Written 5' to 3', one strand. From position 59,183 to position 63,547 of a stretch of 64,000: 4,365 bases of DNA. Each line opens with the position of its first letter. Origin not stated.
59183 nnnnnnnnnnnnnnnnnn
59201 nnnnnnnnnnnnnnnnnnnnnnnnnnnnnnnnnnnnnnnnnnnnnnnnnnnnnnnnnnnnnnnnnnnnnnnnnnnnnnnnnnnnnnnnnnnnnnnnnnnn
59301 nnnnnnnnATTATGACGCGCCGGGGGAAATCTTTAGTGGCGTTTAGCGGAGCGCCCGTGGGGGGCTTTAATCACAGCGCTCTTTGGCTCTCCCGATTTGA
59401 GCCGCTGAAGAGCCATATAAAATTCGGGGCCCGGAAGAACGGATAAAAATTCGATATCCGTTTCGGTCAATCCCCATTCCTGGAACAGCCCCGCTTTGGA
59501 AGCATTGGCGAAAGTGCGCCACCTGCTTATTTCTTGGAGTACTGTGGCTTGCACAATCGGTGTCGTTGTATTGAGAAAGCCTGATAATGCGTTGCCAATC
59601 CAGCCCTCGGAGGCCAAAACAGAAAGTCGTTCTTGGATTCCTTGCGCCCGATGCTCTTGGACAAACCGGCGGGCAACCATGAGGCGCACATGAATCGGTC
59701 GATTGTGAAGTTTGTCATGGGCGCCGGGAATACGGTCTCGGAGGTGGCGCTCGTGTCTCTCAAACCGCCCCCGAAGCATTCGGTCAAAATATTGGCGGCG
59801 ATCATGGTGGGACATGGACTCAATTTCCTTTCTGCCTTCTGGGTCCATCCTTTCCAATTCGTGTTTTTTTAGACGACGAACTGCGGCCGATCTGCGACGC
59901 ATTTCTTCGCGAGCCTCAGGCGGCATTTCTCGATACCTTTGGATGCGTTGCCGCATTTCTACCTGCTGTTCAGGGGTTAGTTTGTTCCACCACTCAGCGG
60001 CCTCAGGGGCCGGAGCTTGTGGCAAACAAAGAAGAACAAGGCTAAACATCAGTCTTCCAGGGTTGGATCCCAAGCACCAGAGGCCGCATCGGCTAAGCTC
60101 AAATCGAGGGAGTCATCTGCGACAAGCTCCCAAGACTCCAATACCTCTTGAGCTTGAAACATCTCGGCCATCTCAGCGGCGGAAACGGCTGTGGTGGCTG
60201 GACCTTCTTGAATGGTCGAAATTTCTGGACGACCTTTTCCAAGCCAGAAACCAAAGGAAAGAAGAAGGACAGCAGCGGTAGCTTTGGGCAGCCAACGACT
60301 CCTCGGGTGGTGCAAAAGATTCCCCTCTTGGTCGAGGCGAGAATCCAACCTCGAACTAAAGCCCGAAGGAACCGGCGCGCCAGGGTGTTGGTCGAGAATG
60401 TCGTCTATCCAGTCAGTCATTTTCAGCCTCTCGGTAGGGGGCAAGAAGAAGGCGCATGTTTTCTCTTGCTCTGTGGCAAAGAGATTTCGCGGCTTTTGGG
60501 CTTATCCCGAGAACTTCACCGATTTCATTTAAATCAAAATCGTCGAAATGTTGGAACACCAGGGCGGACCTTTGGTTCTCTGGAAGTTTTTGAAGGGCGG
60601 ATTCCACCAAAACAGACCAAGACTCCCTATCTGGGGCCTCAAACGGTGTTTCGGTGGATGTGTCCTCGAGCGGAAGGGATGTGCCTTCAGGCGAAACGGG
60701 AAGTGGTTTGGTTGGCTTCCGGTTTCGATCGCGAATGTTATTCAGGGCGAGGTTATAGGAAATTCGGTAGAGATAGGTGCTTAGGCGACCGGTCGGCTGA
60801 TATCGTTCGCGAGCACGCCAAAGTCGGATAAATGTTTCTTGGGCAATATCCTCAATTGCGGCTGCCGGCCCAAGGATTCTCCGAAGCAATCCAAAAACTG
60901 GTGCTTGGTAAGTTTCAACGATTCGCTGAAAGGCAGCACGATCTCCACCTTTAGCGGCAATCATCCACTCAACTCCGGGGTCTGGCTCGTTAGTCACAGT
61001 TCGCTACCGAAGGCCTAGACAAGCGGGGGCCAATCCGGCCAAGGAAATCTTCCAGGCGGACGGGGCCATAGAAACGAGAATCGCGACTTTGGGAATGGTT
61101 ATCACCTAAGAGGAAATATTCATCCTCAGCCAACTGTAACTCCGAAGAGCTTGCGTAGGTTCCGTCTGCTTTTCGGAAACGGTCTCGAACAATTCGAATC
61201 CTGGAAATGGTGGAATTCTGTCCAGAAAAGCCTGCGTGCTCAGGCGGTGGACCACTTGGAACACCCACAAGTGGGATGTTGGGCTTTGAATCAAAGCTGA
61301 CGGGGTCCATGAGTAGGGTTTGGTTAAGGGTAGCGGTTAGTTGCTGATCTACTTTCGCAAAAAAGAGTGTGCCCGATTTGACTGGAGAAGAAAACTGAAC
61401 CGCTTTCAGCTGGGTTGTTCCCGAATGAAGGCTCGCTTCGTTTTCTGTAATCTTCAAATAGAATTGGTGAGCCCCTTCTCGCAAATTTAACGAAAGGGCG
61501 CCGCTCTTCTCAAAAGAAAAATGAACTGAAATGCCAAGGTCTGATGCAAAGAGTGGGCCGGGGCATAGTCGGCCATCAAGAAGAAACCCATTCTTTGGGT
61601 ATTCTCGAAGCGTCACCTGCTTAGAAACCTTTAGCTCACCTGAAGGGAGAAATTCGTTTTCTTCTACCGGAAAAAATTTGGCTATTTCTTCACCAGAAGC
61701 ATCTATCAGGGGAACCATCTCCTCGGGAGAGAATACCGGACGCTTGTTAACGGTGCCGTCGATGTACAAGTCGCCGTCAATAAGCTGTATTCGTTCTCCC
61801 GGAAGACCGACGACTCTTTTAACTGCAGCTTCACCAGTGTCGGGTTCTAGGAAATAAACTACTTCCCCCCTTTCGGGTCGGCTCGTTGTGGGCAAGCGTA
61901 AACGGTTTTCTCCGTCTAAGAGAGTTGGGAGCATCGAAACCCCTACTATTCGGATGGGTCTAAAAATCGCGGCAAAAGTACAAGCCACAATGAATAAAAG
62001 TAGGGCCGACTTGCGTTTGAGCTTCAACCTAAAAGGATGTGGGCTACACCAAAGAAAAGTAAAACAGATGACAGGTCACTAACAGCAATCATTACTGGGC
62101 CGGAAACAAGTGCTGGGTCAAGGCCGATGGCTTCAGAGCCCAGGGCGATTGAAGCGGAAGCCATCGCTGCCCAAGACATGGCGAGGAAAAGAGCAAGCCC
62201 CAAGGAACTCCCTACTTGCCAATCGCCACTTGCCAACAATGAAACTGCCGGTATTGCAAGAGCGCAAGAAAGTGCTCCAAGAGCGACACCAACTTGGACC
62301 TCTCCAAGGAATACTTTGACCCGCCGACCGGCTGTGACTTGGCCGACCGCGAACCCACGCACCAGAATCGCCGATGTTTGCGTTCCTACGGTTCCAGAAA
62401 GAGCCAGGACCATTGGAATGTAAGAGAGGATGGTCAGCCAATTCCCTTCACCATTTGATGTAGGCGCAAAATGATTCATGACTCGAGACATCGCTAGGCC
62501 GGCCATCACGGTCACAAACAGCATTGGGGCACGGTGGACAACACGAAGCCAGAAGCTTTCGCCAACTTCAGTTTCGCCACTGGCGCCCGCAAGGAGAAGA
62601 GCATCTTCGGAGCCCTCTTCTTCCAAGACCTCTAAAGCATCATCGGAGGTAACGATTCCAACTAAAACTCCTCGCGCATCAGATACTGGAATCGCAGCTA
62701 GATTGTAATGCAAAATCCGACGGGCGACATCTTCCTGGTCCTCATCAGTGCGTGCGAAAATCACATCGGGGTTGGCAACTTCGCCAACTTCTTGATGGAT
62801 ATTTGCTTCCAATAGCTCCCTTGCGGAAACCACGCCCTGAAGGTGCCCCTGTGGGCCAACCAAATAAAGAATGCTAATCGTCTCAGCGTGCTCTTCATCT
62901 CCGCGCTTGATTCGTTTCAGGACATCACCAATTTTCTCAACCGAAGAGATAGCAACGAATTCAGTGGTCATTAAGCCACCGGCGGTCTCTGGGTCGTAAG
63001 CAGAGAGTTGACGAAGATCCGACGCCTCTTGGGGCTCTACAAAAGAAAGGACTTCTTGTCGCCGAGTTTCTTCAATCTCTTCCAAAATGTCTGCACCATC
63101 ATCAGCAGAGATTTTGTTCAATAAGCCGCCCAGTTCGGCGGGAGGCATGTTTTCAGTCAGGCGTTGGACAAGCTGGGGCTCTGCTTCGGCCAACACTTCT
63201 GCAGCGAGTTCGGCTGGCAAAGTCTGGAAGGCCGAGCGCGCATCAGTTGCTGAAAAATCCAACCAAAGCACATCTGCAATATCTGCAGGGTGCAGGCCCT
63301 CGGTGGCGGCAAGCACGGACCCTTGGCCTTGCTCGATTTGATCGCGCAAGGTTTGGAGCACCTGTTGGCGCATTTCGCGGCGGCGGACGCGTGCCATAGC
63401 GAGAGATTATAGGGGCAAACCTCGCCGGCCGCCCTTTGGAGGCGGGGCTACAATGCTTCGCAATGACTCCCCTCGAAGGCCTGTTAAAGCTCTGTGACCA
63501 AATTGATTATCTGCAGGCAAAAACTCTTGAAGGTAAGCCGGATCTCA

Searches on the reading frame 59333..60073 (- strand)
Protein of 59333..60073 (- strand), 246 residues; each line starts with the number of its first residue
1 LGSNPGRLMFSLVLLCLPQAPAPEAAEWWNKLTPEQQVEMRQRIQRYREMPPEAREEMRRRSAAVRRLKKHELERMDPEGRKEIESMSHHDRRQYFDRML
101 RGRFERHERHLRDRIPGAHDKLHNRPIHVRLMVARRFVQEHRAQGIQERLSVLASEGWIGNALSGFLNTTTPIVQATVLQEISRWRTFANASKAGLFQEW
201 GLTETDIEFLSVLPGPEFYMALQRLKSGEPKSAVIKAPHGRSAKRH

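Call 44: search_protein_families(library=pfam, proteins=[window:59333-60073:-], max_evalue=0.0001)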
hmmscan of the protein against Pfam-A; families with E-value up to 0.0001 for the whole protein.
window:59333-60073:- (246 aa): 1 family
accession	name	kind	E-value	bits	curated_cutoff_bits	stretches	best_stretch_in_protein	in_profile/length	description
PF11304.13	DUF3106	-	7.1e-07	30.1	24.3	1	24-93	32-100/104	Protein of unknown function (DUF3106)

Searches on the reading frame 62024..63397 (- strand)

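Call 44: search_protein_families(library=pfam, proteins=[window:62024-63397:-], max_evalue=0.0001)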
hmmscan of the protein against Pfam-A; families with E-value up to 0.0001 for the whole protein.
window:62024-63397:- (457 aa): 3 families
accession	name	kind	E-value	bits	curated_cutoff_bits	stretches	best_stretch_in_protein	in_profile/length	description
PF01769.21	MgtE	-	6.4e-21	75.3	27.6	1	327-451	1-125/125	Divalent cation transporter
PF03448.22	MgtE_N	-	3.2e-20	73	25.9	1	35-137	1-102/102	MgtE intracellular N domain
PF00571.33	CBS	-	1.9e-15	57.4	24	1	204-259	1-56/57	CBS domain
